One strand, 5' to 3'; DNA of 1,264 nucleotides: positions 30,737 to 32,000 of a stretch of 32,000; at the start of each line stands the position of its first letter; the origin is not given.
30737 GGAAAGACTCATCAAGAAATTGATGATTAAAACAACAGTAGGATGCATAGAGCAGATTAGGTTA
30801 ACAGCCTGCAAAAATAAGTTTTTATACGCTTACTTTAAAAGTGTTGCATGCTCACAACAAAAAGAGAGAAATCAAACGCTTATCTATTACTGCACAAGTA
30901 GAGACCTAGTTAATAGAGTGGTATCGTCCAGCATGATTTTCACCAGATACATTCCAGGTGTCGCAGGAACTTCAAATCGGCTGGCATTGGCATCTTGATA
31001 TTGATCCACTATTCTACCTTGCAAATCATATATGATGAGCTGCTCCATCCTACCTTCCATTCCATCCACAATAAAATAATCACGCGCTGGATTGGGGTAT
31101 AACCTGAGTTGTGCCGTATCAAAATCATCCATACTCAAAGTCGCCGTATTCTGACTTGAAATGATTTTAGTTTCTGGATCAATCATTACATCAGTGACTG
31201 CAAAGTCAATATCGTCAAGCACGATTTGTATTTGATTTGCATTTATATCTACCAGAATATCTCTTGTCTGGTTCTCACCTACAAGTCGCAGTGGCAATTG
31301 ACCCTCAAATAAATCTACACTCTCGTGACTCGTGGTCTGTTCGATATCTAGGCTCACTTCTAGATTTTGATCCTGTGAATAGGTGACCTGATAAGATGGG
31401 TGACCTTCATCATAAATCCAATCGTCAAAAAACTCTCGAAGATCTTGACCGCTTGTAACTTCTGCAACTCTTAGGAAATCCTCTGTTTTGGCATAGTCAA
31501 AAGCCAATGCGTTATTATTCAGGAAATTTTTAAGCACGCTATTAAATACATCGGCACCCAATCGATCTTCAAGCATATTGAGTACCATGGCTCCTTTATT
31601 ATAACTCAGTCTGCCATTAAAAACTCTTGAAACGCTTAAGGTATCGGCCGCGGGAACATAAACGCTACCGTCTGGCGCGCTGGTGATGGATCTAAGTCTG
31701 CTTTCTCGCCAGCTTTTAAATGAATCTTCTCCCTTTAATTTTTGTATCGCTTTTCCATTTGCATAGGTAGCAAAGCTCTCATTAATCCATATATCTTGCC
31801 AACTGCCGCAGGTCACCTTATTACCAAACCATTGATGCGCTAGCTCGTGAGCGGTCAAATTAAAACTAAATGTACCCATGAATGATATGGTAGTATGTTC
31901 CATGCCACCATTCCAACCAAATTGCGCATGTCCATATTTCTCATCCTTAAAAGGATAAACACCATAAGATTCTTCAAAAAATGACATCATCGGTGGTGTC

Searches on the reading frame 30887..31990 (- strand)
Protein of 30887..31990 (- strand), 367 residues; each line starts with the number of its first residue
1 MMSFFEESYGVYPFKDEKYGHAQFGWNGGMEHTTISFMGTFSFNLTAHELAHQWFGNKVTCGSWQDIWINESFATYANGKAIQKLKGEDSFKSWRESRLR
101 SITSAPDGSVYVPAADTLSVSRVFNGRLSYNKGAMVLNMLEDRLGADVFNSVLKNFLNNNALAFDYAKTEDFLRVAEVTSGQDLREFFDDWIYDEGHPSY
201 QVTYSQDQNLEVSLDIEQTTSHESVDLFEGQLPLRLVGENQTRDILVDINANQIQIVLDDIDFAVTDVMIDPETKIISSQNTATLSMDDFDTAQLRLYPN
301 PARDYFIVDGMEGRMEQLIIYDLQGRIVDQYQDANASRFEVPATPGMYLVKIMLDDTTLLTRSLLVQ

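Call 6: search_protein_families(library=pfam, proteins=[window:30887-31990:-], max_evalue=0.00001)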
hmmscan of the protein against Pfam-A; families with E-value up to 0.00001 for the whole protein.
window:30887-31990:- (367 aa): 2 families
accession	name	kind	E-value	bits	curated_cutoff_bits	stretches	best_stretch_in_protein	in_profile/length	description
PF01433.26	Peptidase_M1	-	1.4e-30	107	27.7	1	44-191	69-218/218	Peptidase family M1 domain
PF18962.6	Por_Secre_tail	-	2.9e-07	31.1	27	1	297-358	1-68/75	Secretion system C-terminal sorting domain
